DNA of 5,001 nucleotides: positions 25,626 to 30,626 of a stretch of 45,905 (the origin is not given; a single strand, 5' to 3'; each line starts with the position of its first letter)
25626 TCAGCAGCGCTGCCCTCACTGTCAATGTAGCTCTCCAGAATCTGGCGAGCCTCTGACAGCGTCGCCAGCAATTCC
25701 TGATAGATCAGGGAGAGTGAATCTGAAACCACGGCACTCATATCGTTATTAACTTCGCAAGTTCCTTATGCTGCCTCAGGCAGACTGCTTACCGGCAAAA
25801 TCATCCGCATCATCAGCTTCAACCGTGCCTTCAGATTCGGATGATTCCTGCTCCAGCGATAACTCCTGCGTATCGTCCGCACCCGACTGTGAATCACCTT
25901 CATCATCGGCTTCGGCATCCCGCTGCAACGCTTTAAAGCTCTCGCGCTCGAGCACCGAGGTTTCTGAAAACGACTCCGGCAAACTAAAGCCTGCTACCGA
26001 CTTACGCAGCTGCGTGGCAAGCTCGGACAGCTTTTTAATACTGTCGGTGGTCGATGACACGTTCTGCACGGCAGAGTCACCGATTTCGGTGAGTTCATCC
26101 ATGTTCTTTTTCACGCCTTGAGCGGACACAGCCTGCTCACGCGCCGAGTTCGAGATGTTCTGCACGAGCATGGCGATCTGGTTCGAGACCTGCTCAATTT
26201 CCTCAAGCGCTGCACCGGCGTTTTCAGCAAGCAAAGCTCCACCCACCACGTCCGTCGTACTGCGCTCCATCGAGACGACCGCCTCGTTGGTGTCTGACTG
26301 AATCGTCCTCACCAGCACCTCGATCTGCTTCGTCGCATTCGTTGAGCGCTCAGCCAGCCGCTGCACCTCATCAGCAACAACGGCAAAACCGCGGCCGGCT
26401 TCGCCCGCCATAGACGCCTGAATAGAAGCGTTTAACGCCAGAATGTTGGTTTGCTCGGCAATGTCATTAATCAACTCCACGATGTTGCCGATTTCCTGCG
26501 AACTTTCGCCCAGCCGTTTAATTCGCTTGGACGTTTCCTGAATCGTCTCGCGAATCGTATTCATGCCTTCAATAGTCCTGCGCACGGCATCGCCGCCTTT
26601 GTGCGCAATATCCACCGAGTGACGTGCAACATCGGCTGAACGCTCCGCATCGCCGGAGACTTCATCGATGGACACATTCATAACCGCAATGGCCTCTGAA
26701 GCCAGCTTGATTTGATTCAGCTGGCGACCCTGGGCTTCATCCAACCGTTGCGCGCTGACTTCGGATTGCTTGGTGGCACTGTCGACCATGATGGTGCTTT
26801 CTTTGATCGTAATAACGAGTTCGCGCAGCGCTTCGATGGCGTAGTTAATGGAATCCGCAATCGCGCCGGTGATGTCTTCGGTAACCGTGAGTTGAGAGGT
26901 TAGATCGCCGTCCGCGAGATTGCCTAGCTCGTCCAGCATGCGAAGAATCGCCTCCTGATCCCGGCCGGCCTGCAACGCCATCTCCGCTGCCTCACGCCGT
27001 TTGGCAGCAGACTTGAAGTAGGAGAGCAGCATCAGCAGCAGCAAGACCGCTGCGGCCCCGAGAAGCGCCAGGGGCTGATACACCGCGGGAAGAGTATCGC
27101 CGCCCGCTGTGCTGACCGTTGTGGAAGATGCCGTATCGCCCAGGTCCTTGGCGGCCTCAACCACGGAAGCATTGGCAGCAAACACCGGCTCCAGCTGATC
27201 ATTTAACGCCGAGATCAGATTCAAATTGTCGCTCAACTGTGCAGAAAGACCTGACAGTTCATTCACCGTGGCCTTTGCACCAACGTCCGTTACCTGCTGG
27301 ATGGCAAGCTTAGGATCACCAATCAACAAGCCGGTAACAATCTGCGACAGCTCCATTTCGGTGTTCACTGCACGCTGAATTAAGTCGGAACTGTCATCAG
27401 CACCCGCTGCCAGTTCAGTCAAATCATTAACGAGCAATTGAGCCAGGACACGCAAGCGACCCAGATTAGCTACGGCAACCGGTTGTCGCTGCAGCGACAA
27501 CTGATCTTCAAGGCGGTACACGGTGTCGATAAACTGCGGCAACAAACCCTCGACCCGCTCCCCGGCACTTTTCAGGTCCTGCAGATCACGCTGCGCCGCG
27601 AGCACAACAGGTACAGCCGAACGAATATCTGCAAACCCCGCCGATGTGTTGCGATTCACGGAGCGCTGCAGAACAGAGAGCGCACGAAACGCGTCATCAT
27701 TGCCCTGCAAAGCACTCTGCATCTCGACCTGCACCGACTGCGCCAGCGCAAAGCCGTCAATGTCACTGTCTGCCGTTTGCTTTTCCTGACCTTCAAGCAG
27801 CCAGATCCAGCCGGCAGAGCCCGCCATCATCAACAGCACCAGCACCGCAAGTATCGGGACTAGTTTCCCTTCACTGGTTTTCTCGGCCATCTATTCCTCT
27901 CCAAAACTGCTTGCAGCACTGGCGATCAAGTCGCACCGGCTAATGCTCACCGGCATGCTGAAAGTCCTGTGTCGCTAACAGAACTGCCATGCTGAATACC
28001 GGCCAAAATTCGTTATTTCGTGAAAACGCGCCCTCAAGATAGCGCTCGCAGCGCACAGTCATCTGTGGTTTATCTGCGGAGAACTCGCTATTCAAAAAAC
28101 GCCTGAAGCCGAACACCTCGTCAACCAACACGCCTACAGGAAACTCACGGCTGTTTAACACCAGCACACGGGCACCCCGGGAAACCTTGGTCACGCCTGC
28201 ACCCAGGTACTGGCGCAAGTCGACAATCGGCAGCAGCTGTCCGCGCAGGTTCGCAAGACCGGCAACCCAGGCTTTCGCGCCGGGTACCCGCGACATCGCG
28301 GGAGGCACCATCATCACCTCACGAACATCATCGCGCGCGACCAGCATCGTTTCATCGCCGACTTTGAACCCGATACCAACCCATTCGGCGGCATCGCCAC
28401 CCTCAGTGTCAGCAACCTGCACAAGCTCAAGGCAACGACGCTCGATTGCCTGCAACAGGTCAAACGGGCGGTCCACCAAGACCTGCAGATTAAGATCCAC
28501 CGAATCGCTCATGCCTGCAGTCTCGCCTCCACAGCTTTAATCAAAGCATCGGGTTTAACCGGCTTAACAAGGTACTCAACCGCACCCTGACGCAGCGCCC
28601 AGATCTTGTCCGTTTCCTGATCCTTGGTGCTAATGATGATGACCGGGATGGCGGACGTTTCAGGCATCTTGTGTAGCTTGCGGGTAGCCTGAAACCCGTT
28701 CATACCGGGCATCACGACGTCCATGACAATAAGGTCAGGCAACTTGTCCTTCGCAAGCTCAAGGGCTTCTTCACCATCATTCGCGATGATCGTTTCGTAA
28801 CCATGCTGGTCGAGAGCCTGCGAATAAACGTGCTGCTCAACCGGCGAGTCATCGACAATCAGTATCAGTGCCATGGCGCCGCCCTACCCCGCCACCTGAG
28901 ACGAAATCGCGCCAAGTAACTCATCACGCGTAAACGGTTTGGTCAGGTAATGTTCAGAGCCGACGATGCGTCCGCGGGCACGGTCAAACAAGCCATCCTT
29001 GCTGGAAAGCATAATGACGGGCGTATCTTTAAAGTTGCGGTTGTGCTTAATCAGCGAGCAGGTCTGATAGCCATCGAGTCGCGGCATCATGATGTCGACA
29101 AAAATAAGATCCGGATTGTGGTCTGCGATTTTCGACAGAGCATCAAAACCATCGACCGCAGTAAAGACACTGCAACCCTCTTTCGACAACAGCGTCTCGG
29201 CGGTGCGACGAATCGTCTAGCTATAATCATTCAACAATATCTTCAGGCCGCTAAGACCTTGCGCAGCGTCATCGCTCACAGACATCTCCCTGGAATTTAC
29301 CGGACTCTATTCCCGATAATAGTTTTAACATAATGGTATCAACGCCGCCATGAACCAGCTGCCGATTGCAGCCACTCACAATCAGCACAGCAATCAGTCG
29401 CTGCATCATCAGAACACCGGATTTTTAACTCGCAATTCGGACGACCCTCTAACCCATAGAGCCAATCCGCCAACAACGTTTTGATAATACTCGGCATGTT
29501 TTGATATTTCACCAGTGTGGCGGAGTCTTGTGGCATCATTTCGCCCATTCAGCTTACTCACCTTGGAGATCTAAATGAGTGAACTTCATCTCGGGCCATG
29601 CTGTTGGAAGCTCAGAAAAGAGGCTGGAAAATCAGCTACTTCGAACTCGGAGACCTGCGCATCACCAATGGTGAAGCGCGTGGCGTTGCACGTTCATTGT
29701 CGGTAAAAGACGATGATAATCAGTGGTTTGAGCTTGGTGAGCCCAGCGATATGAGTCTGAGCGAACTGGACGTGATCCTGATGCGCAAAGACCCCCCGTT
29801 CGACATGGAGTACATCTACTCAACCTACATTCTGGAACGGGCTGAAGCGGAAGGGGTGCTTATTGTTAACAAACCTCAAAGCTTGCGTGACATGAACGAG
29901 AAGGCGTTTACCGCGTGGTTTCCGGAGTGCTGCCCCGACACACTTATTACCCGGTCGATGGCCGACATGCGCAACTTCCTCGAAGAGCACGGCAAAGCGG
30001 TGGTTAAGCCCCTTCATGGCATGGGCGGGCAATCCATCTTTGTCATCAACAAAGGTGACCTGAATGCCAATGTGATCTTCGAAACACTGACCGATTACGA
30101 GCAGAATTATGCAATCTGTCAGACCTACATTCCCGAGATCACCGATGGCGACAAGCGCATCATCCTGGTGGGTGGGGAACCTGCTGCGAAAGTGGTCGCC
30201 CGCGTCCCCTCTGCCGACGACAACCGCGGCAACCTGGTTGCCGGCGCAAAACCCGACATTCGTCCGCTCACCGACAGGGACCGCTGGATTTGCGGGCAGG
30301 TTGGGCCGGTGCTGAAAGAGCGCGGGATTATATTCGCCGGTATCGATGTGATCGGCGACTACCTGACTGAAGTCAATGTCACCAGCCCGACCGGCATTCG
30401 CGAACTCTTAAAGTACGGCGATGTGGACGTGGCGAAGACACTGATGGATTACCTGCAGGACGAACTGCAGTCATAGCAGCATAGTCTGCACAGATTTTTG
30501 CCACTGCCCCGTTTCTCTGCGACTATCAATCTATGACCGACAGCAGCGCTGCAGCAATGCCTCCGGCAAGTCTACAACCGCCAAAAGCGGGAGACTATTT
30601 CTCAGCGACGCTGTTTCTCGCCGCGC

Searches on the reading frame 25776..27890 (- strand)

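Call 19: search_protein_families(library=ncbifam, max_evalue=1e-10, proteins=[window:25776-27890:-])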
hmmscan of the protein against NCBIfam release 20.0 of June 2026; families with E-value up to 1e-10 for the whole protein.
window:25776-27890:- (704 aa): 7 families
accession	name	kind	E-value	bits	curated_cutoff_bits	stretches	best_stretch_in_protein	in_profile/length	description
NF058645.1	MCPCtpMPsAe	equivalog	3.1e-44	151.7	900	1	315-635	236-556/558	methyl-accepting chemotaxis protein CtpM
NF041847.1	transduc_aer2_vibrio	equivalog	1e-28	100.1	1200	1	319-625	463-745/804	aerotaxis transducer Aer2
NF011622.0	PRK15048.1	equivalog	8.2e-25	87.9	900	1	317-643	222-521/553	methyl-accepting chemotaxis protein II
NF047851.1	MCPCitTducer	equivalog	8.9e-23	81.1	900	1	318-654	224-533/553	methyl-accepting chemotaxis citrate transducer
NF007309.0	PRK09793.1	equivalog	9e-23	81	903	1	324-640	227-516/533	methyl-accepting chemotaxis protein IV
NF011615.0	PRK15041.1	equivalog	5.6e-21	74.8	947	1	315-639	222-519/554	methyl-accepting chemotaxis protein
NF050802.1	AspChtxCcaA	equivalog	2e-20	72.8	1300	1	388-548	499-653/700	aspartate chemotaxis receptor CcaA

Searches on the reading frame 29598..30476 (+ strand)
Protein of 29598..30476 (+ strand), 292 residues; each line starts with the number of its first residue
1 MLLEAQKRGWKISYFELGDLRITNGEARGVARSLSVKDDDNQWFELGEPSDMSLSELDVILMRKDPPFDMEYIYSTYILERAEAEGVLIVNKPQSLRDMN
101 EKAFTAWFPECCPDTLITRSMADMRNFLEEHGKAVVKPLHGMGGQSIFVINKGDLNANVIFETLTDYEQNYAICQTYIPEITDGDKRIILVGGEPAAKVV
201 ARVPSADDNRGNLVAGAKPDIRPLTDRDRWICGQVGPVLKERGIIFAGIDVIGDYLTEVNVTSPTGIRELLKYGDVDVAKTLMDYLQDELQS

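Call 20: search_protein_families(library=ncbifam, max_evalue=1e-10, proteins=[window:29598-30476:+])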
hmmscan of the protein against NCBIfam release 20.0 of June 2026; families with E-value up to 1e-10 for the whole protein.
window:29598-30476:+ (292 aa): 5 families
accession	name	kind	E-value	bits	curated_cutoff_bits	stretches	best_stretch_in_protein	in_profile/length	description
NF003573.0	PRK05246.1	equivalog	2.9e-120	400.8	272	1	1-291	24-314/316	glutathione synthase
TIGR01380.1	glut_syn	equivalog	2.4e-117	391.4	299.05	1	1-288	23-310/312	glutathione synthase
NF009110.0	PRK12458.1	subfamily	5.3e-59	200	408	1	2-288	23-329/349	glutathione synthetase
NF040720.1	MptN_Meth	equivalog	1e-20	74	350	1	50-286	49-290/291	tetrahydromethanopterin:alpha-L-glutamate ligase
TIGR00768.1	rimK_fam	subfamily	6.5e-18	65.1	143.4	1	50-285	43-275/276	RimK family alpha-L-glutamate ligase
